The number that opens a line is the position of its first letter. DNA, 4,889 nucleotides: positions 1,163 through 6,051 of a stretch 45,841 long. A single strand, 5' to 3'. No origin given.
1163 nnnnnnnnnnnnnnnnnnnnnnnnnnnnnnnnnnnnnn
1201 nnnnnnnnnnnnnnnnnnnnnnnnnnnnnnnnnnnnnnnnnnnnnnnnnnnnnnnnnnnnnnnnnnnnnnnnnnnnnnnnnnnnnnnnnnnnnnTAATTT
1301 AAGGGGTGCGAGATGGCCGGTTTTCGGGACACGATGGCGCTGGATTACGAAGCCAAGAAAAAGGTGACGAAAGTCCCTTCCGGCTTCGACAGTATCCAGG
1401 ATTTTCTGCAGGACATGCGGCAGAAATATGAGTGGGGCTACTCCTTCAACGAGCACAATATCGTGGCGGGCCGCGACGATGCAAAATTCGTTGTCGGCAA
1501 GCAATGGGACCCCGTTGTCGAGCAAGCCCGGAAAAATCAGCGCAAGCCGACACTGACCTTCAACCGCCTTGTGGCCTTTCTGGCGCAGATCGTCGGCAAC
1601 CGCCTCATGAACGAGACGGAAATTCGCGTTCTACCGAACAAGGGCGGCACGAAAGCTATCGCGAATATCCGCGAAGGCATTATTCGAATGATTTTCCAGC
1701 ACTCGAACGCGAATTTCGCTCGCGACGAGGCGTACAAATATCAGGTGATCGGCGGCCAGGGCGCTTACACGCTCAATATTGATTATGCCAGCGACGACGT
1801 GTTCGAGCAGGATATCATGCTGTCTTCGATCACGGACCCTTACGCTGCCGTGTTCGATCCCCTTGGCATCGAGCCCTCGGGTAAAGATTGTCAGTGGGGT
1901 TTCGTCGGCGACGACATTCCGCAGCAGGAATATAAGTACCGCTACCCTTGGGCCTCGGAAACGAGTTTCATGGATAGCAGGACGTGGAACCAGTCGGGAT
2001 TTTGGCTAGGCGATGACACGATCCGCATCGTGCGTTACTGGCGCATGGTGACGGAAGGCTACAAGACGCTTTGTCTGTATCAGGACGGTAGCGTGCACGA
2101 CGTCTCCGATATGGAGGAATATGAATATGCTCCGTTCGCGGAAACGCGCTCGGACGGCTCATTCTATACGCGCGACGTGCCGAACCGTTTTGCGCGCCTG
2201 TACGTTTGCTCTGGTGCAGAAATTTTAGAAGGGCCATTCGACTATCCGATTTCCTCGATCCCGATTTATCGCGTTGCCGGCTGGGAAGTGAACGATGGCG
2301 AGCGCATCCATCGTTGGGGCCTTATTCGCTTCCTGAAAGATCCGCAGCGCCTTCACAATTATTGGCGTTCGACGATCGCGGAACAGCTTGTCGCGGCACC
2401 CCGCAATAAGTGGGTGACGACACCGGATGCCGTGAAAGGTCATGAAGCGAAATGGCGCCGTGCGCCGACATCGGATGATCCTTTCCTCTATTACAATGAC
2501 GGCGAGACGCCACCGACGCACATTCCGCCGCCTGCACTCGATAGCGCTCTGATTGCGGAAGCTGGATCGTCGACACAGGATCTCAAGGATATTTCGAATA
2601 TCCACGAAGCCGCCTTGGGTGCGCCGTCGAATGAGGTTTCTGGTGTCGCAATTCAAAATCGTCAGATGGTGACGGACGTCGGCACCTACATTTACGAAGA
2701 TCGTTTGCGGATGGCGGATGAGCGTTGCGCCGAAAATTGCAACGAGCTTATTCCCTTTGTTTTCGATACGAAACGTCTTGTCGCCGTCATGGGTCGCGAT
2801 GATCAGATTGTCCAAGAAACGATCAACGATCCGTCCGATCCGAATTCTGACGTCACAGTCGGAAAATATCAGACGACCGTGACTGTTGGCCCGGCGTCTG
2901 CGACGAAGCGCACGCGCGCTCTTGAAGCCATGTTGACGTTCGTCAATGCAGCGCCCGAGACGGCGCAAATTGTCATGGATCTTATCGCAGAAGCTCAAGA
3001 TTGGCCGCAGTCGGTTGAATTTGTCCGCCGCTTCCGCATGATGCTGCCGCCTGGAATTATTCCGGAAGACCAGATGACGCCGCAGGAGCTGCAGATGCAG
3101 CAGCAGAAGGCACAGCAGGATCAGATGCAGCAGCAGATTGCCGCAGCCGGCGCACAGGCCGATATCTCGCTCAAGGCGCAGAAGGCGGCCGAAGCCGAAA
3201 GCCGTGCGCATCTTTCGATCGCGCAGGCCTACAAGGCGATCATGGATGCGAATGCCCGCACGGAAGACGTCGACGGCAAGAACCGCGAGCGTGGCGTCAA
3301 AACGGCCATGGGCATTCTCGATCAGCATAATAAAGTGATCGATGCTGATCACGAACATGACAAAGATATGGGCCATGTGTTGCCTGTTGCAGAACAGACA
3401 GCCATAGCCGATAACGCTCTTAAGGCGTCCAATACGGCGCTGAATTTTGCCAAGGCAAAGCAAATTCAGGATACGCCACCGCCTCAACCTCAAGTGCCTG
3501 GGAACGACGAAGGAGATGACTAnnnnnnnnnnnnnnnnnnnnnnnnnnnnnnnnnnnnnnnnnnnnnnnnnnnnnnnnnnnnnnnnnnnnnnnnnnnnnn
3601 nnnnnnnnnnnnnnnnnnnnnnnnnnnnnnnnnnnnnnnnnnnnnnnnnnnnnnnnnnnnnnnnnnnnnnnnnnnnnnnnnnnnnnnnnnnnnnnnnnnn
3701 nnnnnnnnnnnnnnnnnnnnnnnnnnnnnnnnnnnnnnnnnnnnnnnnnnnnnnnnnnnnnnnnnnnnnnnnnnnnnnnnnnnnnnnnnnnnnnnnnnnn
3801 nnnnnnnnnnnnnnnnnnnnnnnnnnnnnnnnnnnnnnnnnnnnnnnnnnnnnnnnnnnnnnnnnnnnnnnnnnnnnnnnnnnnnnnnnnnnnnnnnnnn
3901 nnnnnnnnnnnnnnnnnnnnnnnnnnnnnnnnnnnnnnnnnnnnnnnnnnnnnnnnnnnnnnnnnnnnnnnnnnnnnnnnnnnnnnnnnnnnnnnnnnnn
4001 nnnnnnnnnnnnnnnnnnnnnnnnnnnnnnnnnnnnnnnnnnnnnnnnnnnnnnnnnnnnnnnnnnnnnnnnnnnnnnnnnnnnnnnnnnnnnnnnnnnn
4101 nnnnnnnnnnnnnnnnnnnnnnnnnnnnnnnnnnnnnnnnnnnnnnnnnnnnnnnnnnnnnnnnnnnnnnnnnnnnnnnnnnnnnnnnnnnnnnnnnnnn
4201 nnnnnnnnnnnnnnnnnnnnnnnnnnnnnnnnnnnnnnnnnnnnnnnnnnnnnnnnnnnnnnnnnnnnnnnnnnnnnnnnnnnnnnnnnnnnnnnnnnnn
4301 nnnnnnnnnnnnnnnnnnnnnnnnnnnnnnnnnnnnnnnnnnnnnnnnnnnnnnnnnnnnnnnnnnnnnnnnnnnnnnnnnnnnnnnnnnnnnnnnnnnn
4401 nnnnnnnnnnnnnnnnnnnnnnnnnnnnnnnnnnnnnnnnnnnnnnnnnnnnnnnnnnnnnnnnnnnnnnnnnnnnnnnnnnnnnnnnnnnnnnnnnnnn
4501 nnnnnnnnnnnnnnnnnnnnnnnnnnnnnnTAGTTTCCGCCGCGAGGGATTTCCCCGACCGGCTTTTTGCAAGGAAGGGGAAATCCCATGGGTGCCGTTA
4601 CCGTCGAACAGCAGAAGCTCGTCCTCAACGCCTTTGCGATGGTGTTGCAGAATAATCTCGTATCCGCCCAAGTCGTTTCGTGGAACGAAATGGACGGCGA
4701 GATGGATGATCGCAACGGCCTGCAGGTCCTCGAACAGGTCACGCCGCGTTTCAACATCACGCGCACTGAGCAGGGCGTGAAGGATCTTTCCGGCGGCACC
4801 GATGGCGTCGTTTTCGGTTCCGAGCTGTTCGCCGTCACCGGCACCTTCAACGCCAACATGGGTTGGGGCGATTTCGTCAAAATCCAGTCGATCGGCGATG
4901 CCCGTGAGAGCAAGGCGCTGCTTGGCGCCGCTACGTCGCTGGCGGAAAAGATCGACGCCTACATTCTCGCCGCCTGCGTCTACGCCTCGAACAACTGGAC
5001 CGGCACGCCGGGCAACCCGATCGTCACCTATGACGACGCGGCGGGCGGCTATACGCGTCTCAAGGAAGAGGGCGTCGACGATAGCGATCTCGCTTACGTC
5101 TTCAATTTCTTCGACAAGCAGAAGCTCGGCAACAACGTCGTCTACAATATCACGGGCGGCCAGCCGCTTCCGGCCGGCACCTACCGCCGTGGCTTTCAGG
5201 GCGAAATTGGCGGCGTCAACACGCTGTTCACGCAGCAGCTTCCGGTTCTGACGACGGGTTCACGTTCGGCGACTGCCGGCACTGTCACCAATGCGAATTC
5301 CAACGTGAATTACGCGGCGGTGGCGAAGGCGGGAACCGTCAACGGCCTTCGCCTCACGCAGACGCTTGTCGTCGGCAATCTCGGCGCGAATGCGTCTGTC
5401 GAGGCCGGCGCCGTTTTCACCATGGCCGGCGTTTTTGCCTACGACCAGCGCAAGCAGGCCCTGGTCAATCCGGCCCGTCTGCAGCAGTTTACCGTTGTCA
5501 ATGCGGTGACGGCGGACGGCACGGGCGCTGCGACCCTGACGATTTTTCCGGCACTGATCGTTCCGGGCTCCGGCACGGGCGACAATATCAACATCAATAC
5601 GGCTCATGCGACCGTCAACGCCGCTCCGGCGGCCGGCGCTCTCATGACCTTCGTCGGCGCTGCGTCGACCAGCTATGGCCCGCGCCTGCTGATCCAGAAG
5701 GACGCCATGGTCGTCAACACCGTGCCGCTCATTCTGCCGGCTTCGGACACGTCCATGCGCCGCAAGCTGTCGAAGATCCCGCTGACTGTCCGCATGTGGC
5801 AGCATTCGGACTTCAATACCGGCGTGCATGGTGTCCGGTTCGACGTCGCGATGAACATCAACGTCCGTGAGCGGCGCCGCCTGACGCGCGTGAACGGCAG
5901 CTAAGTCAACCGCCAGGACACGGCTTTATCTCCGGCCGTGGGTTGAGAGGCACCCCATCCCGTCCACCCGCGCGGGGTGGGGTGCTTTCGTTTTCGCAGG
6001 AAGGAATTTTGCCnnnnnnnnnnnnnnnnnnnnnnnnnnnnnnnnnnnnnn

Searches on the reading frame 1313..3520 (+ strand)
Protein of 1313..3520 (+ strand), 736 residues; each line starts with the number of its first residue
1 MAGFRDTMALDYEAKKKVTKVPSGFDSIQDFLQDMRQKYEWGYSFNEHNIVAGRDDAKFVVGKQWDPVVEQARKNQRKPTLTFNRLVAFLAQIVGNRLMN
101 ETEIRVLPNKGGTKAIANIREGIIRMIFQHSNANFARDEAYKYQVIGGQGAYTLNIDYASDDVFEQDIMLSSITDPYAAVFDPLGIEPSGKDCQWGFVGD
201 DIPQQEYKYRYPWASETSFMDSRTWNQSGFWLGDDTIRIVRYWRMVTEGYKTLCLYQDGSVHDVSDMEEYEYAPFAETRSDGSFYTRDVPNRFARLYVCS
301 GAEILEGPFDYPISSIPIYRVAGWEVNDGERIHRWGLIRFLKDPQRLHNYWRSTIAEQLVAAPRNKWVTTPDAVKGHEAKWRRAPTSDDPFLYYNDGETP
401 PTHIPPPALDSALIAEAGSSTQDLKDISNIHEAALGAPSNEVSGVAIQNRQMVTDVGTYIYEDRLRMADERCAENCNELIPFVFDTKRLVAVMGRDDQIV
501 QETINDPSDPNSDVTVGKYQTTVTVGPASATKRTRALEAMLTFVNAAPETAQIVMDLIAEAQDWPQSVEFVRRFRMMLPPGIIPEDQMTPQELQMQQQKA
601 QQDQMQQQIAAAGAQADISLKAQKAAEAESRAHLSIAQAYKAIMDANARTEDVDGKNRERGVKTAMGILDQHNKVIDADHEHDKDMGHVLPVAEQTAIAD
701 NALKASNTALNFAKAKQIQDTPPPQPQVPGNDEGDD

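Call 12: search_protein_families(library=pfam, proteins=[window:1313-3520:+], max_evalue=0.01)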
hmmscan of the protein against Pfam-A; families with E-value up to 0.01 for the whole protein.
window:1313-3520:+ (736 aa): 1 family
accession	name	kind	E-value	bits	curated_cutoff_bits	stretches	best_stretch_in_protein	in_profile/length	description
PF16510.12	P22_portal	-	8.1e-141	470.9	26.1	1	37-627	2-593/594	Phage P22-like portal protein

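Call 22: search_dna_similar(query=window:1313-3520:+, collection=phages, mode=protein, max_rows=20)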
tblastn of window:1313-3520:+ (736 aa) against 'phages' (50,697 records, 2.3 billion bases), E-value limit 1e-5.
Records with a match: 271; places in all: 272; records where one place covers at least 80% of the query: 0.
Best place of each record, by identity: <60% 271.
By first word of the organism name: Salmonella 93; Ralstonia 36; Escherichia 26; Vibrio 23; Enterobacteria 16; Bacteriophage 15; Burkholderia 10; Caudoviricetes 9; Klebsiella 7; Xylella 3; and 18 more.
By host as written in the record: - 37; Salmonella enterica subsp. enterica serovar Typhimurium 20; Salmonella sp. 17; Escherichia coli 15; Vibrio crassostreae 12; Salmonella enterica 11; Ralstonia solanacearum 7; Ralstonia pseudosolanacearum I-31 (MT043) 6; and 88 more.
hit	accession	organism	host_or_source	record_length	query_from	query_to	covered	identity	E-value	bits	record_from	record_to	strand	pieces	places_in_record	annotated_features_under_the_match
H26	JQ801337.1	Vibrio phage VvAW1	Vibrio vulnificus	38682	26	586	76%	31.5%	1e-85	302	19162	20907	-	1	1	hypothetical protein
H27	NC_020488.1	Vibrio phage VvAW1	Vibrio vulnificus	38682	26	586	76%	31.5%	1e-85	302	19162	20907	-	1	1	portal protein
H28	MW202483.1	Caudoviricetes sp.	Manatee Spring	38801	6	583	79%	29.4%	1e-65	243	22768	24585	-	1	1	phage P22 like portal protein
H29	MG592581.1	Vibrio phage 1.211.A._10N.222.52.F11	Vibrio tasmaniensis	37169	31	586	76%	30.4%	2e-70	257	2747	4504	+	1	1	portal protein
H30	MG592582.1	Vibrio phage 1.211.B._10N.222.52.F11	Vibrio tasmaniensis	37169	31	586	76%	30.4%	2e-70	257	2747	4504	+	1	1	portal protein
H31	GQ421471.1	Xylella phage Xfas53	Xylella fastidiosa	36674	20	559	73%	31.2%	2e-67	248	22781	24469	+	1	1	portal protein | terL: TerL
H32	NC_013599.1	Xylella phage Xfas53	Xylella fastidiosa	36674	20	559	73%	31.2%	2e-67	248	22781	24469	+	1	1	portal protein | terL: terminase family protein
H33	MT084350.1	Xylella phage Xfas53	Xylella fastidiosa subsp. multiplex ...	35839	20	559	73%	31.2%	3e-67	248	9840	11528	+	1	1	portal protein | putative DNA packaging protein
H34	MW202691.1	Caudoviricetes sp.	Manatee Spring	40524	29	582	75%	30.2%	1e-70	258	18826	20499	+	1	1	phage P22 like portal protein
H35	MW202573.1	Caudoviricetes sp.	Manatee Spring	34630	29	582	75%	29.8%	4e-67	247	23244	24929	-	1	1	phage P22 like portal protein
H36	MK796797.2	Shewanella phage X14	Shewanella inventionis KX27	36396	17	586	77%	28.9%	7e-67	246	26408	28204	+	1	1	portal protein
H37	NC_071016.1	Shewanella phage X14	Shewanella inventionis KX27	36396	17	586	77%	28.9%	7e-67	246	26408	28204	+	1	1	portal protein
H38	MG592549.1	Vibrio phage 1.183.O._10N.286.48.B7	Vibrio sp.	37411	17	586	77%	28.8%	5e-67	247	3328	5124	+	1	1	portal protein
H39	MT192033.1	Chlorobiaceae phage CV-1-33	Chlorobiaceae bacterium strain GSB-B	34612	31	577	74%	30.0%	6e-57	217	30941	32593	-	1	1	hypothetical protein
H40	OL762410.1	Vibrio phage vB_ValP_FGH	Vibrio alginolyticus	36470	31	583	75%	29.5%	9e-65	240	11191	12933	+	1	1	hypothetical protein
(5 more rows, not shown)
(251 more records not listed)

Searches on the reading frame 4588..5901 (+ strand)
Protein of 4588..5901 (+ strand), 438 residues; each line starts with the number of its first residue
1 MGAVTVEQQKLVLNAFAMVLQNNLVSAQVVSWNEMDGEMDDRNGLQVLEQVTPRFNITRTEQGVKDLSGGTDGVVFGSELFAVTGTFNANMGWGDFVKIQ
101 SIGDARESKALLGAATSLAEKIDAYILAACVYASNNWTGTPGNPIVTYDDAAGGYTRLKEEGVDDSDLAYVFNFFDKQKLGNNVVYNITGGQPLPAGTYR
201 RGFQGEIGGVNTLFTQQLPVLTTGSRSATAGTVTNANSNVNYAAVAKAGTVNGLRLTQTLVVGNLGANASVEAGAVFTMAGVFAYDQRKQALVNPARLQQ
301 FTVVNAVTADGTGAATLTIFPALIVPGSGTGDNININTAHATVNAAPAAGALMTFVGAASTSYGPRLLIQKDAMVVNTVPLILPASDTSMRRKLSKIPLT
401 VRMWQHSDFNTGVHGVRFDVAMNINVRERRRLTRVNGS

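Call 12: search_protein_families(library=pfam, proteins=[window:4588-5901:+], max_evalue=0.01)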
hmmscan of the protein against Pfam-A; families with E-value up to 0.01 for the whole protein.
window:4588-5901:+ (438 aa): 1 family
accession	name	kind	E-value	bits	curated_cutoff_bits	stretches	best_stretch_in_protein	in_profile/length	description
PF11651.14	P22_CoatProtein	-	4.8e-20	72.2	24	1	1-425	1-410/423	P22 coat protein - gene protein 5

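Call 25: find_related_loci(query=window:4588-5901:+, collection=viral_contigs, flank=10000)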
Query window:4588-5901:+ (438 aa) in viral_contigs; peptide patterns used: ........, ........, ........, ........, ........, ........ (x = any residue, [..] = any of these).
111 stretches matched a pattern; 89 encode a relative of the query (tblastn E <= 1e-3); the best 80 are kept; 80 distinct loci.
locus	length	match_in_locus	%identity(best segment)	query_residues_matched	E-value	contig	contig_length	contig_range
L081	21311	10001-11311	95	1-437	0e+0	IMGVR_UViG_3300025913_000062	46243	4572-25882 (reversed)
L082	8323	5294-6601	77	1-437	0e+0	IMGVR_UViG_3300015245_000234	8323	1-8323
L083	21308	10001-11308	77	1-437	0e+0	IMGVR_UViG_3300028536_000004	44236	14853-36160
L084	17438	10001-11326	73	1-438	0e+0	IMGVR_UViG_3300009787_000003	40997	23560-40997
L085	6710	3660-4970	74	1-438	0e+0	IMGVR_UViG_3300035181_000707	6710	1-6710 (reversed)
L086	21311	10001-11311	74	1-438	0e+0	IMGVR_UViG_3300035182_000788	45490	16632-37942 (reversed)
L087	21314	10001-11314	70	1-438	0e+0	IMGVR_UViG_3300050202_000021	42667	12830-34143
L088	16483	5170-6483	71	1-438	0e+0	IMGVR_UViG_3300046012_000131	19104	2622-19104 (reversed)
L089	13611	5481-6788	72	1-438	0e+0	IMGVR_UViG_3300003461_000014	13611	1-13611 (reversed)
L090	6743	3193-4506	71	1-437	0e+0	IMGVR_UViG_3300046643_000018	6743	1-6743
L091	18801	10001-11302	71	1-438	0e+0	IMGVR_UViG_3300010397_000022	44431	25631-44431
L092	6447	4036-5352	70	1-438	0e+0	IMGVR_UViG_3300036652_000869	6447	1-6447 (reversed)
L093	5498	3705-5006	71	1-438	0e+0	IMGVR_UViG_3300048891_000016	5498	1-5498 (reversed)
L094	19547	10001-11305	70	1-437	0e+0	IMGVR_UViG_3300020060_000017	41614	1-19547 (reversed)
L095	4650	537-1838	71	1-438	0e+0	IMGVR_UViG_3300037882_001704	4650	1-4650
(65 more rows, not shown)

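Call 44: find_related_loci(query=window:4588-5901:+, collection=genome_contigs, flank=10000)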
Query window:4588-5901:+ (438 aa) in genome_contigs; peptide patterns used: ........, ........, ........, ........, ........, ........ (x = any residue, [..] = any of these).
57 stretches matched a pattern; 6 encode a relative of the query (tblastn E <= 1e-3); 6 distinct loci.
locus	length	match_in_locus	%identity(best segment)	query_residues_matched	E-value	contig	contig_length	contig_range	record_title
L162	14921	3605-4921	70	1-438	0e+0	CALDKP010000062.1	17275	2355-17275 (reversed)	MAG TPA_asm: uncultured Sphingomonadales bacterium isolate SRR6231197_bin.50_CONCOCT_v1.1_MAG genome assembly, contig: E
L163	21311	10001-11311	69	1-438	0e+0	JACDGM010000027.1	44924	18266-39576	MAG: Chthoniobacterales bacterium isolate MGR_bin412 SD2908_NODE_286_length_44924_cov_20.267607, whole genome shotgun se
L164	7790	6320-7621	70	1-438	0e+0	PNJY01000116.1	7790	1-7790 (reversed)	MAG: Erythrobacter sp. isolate WM.002 WM_1004152_7790, whole genome shotgun sequence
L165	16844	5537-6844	69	1-438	0e+0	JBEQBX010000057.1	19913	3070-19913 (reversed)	MAG: Porphyrobacter sp. isolate 05_S201.rosella_refine.118_0 NODE_1195_length_19913_cov_2.693420, whole genome shotgun s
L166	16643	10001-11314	67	1-438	0e+0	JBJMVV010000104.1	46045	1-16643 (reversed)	MAG: Massilia sp. isolate H1_18_all_fractions_conc_55_64_14 k255_2067176, whole genome shotgun sequence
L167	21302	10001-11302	58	1-438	7e-159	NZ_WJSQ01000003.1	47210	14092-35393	Sphingomonas segetis strain YJ09 3, whole genome shotgun sequence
